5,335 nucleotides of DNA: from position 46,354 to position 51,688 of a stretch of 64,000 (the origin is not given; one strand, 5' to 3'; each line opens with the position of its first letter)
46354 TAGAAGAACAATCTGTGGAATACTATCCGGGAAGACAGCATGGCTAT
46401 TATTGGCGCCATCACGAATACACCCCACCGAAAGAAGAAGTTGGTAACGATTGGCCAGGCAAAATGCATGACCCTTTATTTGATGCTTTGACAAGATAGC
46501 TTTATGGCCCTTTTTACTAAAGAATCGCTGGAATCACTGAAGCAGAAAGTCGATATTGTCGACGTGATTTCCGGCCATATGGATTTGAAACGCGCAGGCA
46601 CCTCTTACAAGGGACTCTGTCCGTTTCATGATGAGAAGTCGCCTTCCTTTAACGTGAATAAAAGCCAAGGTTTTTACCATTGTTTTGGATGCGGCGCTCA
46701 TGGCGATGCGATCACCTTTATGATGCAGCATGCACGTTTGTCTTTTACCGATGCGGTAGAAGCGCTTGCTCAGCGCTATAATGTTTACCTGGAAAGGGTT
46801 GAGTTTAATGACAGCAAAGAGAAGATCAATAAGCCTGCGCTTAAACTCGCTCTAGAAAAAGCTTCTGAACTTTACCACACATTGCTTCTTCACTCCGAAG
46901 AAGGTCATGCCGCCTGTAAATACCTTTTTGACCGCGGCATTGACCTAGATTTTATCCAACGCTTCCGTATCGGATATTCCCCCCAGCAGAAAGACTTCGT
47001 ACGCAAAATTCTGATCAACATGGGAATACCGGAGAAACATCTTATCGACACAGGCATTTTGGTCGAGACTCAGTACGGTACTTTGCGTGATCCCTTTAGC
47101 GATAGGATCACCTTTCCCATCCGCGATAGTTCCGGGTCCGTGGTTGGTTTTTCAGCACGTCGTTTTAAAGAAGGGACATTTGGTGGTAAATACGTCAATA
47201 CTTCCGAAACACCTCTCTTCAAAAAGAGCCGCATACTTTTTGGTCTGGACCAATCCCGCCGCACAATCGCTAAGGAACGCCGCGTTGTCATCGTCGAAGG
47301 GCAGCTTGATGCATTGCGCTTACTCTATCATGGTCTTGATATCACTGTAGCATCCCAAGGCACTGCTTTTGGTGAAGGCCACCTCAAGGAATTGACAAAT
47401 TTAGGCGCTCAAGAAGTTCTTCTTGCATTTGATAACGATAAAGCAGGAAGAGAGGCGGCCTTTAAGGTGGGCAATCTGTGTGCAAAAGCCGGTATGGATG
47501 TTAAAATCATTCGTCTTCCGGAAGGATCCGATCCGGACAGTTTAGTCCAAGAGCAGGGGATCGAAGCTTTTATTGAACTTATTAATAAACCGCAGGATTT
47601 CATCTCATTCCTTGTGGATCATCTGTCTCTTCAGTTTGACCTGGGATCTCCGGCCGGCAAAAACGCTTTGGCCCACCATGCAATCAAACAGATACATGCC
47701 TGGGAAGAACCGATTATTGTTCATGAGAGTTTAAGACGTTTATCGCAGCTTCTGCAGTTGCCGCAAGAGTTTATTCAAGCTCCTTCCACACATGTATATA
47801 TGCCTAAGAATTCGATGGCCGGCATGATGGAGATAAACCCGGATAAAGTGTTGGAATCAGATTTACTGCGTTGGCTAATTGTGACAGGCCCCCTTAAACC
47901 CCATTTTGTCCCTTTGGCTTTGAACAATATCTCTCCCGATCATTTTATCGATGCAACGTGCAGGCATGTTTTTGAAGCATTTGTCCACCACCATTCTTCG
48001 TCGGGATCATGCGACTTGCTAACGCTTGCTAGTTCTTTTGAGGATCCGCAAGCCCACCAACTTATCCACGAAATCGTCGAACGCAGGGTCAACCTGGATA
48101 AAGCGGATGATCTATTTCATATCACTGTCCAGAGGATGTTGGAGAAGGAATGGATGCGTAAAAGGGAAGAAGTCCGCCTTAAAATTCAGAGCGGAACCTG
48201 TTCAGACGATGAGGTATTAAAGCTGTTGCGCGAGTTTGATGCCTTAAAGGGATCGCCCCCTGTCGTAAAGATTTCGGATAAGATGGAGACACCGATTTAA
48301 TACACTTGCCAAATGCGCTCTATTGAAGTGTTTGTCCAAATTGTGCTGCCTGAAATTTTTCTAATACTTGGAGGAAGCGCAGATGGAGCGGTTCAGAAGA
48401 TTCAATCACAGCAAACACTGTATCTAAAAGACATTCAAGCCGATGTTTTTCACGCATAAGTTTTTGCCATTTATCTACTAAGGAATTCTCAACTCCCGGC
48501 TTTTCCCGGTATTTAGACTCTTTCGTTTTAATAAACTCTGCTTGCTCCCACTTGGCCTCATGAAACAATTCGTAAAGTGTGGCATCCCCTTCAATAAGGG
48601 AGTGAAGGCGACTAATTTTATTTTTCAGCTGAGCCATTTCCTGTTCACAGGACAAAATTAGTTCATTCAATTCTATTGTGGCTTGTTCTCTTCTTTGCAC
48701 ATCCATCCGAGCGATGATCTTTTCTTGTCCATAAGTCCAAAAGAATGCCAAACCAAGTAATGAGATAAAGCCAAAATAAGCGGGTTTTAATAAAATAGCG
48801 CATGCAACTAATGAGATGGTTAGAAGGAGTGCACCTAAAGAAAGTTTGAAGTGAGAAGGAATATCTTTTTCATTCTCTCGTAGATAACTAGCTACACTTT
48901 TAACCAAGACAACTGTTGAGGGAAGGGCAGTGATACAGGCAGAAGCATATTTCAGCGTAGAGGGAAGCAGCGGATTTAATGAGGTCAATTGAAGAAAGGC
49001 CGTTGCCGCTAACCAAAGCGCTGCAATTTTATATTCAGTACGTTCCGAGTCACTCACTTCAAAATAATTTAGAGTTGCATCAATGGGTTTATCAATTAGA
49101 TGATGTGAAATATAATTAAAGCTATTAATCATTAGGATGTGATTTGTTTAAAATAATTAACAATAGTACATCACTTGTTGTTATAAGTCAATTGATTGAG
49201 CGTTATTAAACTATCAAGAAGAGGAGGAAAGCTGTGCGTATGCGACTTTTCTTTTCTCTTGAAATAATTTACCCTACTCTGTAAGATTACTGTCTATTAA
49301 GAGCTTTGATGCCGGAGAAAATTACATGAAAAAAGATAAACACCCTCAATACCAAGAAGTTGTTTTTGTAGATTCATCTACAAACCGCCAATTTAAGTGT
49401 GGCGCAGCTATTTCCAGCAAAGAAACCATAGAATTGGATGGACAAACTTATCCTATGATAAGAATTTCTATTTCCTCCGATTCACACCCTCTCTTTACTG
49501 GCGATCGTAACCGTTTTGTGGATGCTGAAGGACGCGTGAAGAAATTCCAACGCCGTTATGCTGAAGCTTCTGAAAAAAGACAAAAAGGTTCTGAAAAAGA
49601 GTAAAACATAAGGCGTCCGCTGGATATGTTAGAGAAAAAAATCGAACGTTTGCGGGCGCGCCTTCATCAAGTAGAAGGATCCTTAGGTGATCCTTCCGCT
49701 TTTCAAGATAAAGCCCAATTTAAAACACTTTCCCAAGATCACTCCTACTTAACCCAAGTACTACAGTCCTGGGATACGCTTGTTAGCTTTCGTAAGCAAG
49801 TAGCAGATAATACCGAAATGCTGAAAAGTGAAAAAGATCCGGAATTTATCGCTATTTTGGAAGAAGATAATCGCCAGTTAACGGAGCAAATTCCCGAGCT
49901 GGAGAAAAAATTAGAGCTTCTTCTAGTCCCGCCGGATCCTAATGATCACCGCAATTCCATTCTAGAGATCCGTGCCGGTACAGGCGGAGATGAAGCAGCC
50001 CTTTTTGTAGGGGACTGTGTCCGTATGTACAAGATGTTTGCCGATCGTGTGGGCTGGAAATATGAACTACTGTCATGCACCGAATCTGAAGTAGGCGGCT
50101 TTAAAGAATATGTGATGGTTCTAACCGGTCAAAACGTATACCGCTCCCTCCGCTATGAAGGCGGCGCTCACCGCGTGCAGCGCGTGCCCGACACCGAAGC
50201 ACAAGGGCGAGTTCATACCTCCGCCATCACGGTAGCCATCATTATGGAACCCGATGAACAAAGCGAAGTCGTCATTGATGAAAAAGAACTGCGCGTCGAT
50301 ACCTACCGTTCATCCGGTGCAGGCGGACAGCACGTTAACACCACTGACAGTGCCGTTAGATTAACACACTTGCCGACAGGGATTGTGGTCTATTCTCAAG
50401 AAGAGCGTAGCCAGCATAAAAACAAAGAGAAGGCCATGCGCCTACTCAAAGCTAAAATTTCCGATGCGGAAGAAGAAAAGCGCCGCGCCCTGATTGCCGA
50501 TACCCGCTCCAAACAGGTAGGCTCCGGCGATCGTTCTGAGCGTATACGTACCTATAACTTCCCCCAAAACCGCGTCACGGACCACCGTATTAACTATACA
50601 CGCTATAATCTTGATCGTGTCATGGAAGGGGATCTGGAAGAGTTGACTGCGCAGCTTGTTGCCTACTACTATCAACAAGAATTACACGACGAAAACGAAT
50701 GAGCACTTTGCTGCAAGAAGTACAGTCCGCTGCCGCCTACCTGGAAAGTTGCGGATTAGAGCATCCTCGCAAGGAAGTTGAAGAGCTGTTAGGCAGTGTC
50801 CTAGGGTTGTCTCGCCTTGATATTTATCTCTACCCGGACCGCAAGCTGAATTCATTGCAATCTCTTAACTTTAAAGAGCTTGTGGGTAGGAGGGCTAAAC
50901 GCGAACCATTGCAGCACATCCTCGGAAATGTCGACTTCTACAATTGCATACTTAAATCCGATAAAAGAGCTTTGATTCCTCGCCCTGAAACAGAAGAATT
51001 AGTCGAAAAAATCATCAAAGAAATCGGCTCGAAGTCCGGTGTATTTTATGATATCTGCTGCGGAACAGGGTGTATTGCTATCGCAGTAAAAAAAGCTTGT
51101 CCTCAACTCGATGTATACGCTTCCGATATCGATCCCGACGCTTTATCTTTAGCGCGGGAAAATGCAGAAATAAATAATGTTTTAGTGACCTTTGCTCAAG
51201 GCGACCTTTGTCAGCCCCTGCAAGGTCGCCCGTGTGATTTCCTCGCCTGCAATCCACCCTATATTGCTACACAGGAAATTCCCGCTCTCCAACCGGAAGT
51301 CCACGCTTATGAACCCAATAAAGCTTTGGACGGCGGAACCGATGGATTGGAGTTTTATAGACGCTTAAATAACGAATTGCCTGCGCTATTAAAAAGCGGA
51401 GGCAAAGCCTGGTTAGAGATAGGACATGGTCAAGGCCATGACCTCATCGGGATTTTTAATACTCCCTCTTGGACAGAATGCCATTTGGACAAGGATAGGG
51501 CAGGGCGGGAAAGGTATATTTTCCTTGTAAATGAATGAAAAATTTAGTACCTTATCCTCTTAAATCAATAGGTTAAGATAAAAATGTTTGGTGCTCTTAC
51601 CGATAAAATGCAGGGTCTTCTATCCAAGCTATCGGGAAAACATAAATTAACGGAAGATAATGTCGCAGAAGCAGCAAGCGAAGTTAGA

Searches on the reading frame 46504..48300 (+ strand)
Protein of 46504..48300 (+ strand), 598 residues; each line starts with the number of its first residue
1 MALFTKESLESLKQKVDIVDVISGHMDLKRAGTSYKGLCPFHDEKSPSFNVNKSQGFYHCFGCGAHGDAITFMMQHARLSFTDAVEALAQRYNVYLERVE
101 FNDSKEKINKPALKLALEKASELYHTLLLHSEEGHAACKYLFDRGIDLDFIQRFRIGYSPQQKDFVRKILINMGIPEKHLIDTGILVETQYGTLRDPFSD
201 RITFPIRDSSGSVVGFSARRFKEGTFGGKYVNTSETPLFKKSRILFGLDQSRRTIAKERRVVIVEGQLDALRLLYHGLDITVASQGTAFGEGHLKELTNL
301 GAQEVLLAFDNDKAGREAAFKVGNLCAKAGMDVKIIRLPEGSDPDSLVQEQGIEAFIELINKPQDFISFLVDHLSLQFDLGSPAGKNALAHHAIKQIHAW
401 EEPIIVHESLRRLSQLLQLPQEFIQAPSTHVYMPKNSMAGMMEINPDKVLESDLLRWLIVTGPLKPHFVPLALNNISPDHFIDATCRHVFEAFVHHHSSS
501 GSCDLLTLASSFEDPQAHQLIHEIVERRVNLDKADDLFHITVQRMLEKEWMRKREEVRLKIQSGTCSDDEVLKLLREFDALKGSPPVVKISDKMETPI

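Call 88: search_protein_families(library=pfam, proteins=[window:46504-48300:+], max_evalue=0.00001)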
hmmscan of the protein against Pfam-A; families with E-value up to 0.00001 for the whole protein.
window:46504-48300:+ (598 aa): 7 families
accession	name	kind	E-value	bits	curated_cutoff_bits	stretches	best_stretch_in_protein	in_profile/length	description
PF01807.25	Zn_ribbon_DnaG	-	4.8e-38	129.4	24.9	1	5-97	2-94/98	CHC2 zinc finger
PF08275.17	DNAG_N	-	1.4e-35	122.6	26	1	124-251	1-127/128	DNA primase catalytic core, N-terminal domain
PF13155.12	Toprim_2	-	4.1e-16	59.6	22.1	1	262-347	1-87/88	Toprim-like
PF13662.12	Toprim_4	-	7e-12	45.8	25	1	260-336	2-84/85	Toprim domain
PF01751.28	Toprim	-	7.2e-11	42.6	23.1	1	261-338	2-96/96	Toprim domain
PF13362.12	Toprim_3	-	1.7e-09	38.4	27.2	1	261-353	2-94/95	Toprim domain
PF10410.14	DnaB_bind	-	6e-08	33.3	20.6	1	368-422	2-56/56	DnaB-helicase binding domain of primase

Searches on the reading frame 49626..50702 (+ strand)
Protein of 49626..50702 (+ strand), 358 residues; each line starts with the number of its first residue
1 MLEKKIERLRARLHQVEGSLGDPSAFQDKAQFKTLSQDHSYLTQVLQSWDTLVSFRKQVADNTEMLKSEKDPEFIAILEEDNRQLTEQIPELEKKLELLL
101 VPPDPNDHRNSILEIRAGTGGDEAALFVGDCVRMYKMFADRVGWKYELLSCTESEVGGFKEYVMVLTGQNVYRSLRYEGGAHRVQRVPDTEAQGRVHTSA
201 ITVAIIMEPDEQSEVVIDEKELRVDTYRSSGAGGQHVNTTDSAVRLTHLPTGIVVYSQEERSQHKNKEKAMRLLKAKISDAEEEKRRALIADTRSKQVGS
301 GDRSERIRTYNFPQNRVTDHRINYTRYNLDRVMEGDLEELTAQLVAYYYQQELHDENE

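Call 88: search_protein_families(library=pfam, proteins=[window:49626-50702:+], max_evalue=0.00001)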
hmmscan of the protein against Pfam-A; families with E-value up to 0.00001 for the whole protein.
window:49626-50702:+ (358 aa): 2 families
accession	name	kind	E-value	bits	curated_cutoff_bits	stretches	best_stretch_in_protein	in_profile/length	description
PF03462.23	PCRF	-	1.8e-65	220.8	24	1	10-203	2-194/194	PCRF domain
PF00472.26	RF-1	-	1.2e-43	148.2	35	1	212-321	2-116/116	RF-1 domain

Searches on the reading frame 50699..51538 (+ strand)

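Call 88: search_protein_families(library=pfam, proteins=[window:50699-51538:+], max_evalue=0.00001)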
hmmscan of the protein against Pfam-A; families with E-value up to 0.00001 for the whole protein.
window:50699-51538:+ (279 aa): 7 families
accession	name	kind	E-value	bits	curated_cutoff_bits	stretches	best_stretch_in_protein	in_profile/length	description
PF17827.6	PrmC_N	-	9.4e-18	65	23.4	1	9-76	4-71/71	PrmC N-terminal domain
PF05175.20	MTS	-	2.5e-15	57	23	1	101-193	23-113/170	Methyltransferase small domain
PF13649.12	Methyltransf_25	-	7.2e-10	39.9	27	1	118-197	3-85/97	Methyltransferase domain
PF13847.12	Methyltransf_31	-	1.5e-07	31.6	27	1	114-185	5-81/145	Methyltransferase domain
PF06325.19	PrmA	-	2.1e-07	31.2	22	1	113-185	163-233/296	Ribosomal protein L11 methyltransferase (PrmA)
PF08241.18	Methyltransf_11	-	2.8e-06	28.3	21.2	1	118-184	2-66/95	Methyltransferase domain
PF08242.18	Methyltransf_12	-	6.5e-06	27.2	30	0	118-174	2-62/98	Methyltransferase domain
